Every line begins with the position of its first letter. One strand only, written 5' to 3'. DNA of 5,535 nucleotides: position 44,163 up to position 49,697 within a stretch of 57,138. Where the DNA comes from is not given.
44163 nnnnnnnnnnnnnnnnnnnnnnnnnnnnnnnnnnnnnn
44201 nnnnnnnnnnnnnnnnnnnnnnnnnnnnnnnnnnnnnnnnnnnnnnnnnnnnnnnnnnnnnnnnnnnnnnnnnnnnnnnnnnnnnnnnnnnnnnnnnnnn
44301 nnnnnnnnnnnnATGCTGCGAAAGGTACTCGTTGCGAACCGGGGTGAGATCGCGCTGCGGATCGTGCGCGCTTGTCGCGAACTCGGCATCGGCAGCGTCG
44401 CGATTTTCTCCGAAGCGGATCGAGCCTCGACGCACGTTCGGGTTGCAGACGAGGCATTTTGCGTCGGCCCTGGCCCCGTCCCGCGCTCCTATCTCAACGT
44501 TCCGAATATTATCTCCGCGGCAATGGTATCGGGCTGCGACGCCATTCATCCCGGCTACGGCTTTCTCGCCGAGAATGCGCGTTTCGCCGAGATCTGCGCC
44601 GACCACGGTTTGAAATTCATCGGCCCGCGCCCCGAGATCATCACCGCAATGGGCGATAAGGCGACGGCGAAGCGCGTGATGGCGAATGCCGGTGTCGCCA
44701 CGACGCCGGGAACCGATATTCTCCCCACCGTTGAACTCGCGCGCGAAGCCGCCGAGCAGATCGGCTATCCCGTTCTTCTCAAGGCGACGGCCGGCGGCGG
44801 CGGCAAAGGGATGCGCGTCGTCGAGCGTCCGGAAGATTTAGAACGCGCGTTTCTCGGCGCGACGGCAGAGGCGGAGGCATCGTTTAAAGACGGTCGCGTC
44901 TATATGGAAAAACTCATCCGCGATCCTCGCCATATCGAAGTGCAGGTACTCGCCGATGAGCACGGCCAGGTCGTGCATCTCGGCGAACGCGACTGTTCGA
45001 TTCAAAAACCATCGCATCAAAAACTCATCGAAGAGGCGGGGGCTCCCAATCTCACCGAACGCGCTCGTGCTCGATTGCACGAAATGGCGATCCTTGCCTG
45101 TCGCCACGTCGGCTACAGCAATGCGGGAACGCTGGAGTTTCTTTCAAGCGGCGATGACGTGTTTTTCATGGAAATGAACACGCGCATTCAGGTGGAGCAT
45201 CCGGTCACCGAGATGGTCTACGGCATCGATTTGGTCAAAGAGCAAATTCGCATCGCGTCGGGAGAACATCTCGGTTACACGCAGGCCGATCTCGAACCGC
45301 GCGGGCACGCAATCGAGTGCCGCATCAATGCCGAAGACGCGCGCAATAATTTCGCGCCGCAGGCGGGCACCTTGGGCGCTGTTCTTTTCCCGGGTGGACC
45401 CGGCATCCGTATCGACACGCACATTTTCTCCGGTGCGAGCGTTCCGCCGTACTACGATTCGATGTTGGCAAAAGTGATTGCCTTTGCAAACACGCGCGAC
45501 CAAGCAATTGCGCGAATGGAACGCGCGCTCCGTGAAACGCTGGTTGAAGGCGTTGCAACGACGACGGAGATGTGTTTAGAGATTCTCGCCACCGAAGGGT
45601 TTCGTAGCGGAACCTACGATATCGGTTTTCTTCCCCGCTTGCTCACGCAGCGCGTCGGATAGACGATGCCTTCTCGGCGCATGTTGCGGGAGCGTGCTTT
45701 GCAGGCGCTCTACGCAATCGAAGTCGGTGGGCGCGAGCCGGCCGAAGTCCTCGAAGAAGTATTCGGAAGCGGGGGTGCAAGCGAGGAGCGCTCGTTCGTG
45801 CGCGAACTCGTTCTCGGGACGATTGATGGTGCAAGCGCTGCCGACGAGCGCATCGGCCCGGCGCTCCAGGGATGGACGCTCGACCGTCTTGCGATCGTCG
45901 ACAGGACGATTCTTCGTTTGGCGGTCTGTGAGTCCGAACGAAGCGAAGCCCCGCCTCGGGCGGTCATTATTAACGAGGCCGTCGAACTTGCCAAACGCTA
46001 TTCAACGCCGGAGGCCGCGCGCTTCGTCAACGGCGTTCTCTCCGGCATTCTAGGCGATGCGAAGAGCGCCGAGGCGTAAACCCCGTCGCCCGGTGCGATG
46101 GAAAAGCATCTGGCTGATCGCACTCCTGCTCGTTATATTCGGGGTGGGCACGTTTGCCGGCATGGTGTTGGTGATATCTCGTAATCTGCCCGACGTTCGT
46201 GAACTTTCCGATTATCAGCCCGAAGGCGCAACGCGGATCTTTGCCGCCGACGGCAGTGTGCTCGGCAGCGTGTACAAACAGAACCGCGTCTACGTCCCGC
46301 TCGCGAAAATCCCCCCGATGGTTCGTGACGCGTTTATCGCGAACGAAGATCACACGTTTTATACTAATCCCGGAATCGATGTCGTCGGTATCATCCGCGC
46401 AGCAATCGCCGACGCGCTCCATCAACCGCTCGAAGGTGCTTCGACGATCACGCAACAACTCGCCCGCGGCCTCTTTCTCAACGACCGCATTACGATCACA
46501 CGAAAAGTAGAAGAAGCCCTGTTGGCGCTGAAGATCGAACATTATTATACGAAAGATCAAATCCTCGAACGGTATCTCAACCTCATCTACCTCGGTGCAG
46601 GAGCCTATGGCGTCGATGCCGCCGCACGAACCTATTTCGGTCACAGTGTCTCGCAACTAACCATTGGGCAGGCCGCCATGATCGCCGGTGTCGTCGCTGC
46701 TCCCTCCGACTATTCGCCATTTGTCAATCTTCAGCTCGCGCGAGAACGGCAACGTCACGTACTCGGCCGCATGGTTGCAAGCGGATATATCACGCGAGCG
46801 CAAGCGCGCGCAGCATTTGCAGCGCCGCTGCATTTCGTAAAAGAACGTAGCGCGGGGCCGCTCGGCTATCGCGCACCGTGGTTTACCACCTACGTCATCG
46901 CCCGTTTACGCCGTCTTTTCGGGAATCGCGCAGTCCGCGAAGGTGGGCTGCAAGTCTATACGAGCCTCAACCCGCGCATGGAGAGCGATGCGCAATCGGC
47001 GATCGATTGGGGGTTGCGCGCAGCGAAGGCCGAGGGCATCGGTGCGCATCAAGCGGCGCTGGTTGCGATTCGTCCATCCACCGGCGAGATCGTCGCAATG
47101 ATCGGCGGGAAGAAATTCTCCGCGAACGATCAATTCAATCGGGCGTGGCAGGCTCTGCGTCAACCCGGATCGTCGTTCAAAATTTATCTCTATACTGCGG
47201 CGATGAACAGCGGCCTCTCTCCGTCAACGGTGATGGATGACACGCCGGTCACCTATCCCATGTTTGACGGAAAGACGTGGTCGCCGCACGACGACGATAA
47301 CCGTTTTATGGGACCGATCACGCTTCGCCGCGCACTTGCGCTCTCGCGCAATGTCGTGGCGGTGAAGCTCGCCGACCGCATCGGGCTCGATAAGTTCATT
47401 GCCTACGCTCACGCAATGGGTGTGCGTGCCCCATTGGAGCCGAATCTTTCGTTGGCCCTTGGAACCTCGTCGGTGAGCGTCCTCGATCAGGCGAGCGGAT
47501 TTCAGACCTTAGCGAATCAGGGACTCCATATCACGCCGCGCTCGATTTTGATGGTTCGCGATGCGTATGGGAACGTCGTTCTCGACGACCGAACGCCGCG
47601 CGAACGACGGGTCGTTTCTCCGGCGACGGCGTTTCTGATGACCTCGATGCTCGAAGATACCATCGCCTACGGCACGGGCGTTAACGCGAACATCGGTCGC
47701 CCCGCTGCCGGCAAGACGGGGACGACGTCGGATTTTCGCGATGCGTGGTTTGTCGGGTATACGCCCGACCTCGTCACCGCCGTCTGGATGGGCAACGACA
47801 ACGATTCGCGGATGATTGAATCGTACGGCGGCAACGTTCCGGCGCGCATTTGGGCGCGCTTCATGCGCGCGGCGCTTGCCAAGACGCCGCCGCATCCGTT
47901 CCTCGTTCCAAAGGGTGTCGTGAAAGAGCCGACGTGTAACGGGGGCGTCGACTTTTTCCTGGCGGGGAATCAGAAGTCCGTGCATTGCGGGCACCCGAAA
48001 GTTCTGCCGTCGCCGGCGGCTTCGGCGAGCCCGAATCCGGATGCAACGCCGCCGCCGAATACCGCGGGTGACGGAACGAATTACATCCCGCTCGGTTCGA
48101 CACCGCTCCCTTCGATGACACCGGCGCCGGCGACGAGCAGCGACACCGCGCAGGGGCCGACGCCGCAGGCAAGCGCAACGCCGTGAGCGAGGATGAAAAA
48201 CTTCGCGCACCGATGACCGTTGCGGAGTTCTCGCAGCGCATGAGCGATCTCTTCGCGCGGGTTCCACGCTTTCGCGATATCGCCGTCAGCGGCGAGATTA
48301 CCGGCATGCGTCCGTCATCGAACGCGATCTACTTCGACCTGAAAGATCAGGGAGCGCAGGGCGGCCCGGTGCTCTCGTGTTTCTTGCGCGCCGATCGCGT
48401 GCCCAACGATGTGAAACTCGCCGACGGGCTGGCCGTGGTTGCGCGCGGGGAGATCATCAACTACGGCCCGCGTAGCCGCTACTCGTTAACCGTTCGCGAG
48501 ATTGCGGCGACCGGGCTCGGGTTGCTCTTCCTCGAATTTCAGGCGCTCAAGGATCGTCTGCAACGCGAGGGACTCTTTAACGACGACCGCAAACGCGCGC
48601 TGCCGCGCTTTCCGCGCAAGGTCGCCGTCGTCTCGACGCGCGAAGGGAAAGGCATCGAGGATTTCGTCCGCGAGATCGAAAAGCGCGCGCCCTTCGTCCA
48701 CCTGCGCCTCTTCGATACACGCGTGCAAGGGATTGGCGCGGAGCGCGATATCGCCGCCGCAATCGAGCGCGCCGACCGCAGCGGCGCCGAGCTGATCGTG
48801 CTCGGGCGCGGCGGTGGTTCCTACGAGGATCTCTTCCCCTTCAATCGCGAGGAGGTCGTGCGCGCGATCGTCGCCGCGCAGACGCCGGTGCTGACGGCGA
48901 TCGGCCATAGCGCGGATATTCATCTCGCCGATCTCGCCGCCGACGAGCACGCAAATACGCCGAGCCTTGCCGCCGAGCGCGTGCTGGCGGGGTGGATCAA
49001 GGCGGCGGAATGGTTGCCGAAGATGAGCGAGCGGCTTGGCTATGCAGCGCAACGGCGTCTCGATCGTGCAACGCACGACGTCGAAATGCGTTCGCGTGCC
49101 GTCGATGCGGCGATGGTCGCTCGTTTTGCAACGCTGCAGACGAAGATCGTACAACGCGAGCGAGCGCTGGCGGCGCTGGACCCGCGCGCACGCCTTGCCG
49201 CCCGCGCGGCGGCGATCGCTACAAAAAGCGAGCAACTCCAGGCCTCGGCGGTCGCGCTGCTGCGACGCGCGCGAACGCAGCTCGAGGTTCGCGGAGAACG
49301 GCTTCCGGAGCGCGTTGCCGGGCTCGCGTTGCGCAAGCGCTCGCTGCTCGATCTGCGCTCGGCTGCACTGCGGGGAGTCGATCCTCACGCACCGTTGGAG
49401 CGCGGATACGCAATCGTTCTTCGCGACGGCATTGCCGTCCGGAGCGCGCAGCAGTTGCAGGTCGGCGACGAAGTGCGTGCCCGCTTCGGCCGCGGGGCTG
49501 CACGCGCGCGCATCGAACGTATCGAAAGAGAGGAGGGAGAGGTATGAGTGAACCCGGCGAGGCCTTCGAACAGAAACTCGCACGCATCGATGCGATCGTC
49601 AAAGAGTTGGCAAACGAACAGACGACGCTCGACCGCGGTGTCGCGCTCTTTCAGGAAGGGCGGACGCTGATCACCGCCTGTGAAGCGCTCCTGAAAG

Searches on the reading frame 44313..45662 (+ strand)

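Call 99: search_protein_families(library=pfam, proteins=[window:44313-45662:+], max_evalue=0.00001)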
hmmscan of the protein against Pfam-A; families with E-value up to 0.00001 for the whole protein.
window:44313-45662:+ (449 aa): 5 families
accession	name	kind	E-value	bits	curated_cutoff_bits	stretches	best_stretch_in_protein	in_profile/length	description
PF02786.22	CPSase_L_D2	-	4.8e-69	232.5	19.8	1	115-321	1-209/211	Carbamoyl-phosphate synthase L chain, ATP binding domain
PF00289.28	Biotin_carb_N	-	1.1e-45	155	25.5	1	1-110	1-110/110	Biotin carboxylase, N-terminal domain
PF02785.25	Biotin_carb_C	-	2.9e-37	127.5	32.4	1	335-441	1-107/108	Biotin carboxylase C-terminal domain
PF07478.18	Dala_Dala_lig_C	-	1.2e-09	38.5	24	1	141-290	26-174/204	D-ala D-ala ligase C-terminus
PF02222.28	ATP-grasp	-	6.4e-08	32.9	27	1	127-291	7-162/179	ATP-grasp domain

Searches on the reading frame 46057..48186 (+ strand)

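Call 99: search_protein_families(library=pfam, proteins=[window:46057-48186:+], max_evalue=0.00001)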
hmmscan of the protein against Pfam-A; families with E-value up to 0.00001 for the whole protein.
window:46057-48186:+ (709 aa): 2 families
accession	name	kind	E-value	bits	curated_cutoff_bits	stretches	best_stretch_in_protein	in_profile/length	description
PF00912.28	Transgly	-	1e-59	201.4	27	1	66-239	2-177/178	Transglycosylase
PF00905.27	Transpeptidase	-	4.4e-34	118.5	22.1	1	334-603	2-298/299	Penicillin binding protein transpeptidase domain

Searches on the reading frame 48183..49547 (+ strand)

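Call 99: search_protein_families(library=pfam, proteins=[window:48183-49547:+], max_evalue=0.00001)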
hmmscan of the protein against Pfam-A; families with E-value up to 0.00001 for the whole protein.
window:48183-49547:+ (454 aa): 2 families
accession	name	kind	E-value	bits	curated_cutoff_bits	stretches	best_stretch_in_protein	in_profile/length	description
PF02601.20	Exonuc_VII_L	-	1.5e-71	241.9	35.9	1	131-442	1-314/315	Exonuclease VII, large subunit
PF13742.12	tRNA_anti_2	-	7.1e-13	49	27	1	11-107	1-94/95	OB-fold nucleic acid binding domain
